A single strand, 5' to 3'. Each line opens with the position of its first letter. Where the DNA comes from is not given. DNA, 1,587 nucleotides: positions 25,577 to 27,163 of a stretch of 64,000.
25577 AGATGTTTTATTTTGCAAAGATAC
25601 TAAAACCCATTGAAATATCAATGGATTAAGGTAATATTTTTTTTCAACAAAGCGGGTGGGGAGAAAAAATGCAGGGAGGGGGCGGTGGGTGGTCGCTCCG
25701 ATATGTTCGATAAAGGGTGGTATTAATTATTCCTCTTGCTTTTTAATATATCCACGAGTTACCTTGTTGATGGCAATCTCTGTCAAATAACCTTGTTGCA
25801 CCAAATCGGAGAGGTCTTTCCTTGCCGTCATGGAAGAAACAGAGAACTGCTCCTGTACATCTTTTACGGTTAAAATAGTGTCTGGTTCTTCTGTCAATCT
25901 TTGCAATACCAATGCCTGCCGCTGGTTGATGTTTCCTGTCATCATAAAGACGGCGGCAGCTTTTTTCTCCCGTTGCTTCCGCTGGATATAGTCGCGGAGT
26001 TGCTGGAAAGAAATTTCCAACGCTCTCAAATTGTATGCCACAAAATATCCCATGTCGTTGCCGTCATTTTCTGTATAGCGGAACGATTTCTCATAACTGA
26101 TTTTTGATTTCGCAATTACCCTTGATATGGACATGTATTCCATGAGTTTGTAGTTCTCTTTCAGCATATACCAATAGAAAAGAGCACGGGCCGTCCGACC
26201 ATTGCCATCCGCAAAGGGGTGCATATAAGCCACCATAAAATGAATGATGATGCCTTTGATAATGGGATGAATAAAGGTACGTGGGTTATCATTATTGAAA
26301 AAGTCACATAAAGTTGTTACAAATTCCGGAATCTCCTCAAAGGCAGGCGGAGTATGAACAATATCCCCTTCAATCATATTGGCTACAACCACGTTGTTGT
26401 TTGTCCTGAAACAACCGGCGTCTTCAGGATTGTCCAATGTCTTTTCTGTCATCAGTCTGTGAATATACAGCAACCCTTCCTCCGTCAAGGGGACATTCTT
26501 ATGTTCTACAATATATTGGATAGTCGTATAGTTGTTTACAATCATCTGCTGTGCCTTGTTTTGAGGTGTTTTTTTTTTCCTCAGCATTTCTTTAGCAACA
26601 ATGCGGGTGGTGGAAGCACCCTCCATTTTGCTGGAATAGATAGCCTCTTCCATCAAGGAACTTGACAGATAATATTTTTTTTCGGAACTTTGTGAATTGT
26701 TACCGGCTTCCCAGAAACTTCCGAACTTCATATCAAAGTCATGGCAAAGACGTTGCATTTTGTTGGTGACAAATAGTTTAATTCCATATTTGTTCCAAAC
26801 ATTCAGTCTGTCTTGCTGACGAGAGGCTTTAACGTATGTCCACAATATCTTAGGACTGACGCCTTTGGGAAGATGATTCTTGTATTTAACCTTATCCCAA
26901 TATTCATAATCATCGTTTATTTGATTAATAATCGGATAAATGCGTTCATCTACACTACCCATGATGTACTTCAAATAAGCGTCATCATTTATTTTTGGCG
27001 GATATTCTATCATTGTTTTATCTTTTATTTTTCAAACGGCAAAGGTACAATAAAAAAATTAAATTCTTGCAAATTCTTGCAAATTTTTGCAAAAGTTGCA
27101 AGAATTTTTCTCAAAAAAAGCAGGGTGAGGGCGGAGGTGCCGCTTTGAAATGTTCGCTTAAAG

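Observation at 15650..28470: About 12.8 kb accessory/defence island wedged between an MBL-hydrolase gene and the dnaK terminator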

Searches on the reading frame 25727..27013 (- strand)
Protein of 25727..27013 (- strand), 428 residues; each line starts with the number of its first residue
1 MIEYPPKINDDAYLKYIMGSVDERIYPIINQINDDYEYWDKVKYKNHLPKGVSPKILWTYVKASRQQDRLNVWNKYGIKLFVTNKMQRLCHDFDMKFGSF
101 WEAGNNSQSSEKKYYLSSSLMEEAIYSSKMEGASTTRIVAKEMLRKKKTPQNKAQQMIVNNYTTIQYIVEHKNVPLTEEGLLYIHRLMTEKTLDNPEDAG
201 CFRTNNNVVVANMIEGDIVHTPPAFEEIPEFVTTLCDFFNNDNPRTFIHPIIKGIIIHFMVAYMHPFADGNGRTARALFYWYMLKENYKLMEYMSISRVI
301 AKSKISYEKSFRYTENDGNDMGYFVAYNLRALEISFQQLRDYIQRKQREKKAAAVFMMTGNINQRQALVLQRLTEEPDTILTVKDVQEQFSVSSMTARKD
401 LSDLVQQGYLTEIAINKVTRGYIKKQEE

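Call 3: search_protein_families(library=padloc, proteins=[window:25727-27013:-], max_evalue=0.01)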
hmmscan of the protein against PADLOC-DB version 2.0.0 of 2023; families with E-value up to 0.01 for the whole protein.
window:25727-27013:- (428 aa): 11 families
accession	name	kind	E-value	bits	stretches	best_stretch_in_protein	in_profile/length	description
PDLC03963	SoFic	-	2.2e-45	153.6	1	83-423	22-350/361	-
PDLC04837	PDC-S04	-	2e-14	51.5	1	116-317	21-211/234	-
PDLC04966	PDC-S24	-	2.1e-14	51.3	1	170-310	225-364/497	-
PDLC04836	PDC-S04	-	5e-13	46.8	1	127-288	33-192/244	-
PDLC04840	PDC-S04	-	3.1e-12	44.7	1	114-288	6-179/227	-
PDLC04839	PDC-S04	-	1.2e-08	32.9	1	240-312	119-184/205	-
PDLC04838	PDC-S04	-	3.3e-05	21.8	1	261-291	140-170/209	-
PDLC02267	AbiEi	-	6.3e-05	20.5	1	362-414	2-54/252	AbiEi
PDLC04964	PDC-S23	-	0.00037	17.8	1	259-292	257-289/331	-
PDLC04963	PDC-S23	-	0.001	16.6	1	261-292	239-269/312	-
PDLC04848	PDC-S05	-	0.0026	15.4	1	258-294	217-253/291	-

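Call 4: search_protein_families(library=pfam, proteins=[window:25727-27013:-], max_evalue=0.01)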
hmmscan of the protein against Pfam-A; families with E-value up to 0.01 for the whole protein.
window:25727-27013:- (428 aa): 5 families
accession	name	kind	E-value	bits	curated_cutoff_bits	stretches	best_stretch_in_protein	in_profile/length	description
PF02661.23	Fic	-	6.8e-19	69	24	1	175-282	1-92/93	Fic/DOC family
PF08220.18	HTH_DeoR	-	2.8e-07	30.6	21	1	365-411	1-45/57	DeoR-like helix-turn-helix domain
PF08279.18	HTH_11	-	9.6e-06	25.8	25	1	365-423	1-55/55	HTH domain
PF00392.27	GntR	-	0.00087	19.3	27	1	376-411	19-55/64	Bacterial regulatory proteins, gntR family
PF24033.1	DUF7342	-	0.0076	16.7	31.6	0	382-420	19-57/150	Family of unknown function (DUF7342)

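Call 5: search_protein_families(library=ncbifam, proteins=[window:25727-27013:-], max_evalue=0.01)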
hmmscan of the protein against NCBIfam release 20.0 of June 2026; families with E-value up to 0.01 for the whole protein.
window:25727-27013:- (428 aa): 7 families
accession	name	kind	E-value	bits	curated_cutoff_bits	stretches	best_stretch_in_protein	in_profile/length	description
NF046030.1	ProtAdlyltaseSoFic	equivalog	1.1e-15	57.5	550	1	202-417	132-342/361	protein adenylyltransferase Fic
TIGR02613.1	mob_myst_B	hypoth_equivalog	3.1e-05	23.9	124.4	1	245-294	104-152/186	mobile mystery protein B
NF041381.1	XopAC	subfamily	4.4e-05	22.4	450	1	172-283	300-411/451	XopAC/AvrAC family type III secretion system effector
NF010034.0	PRK13509.1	equivalog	0.0006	19.3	244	1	363-413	4-52/251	HTH-type transcriptional regulator UlaR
NF040755.1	AgaR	equivalog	0.00077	18.6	260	1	363-410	5-50/256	transcriptional repressor AgaR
NF007316.0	PRK09802.1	equivalog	0.0027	16.9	351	1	358-409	12-60/269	DeoR family transcriptional regulator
NF033530.1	lasso_PqqD_Strm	exception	0.0063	16.7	70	0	362-407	26-71/78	lasso peptide biosynthesis PqqD family chaperone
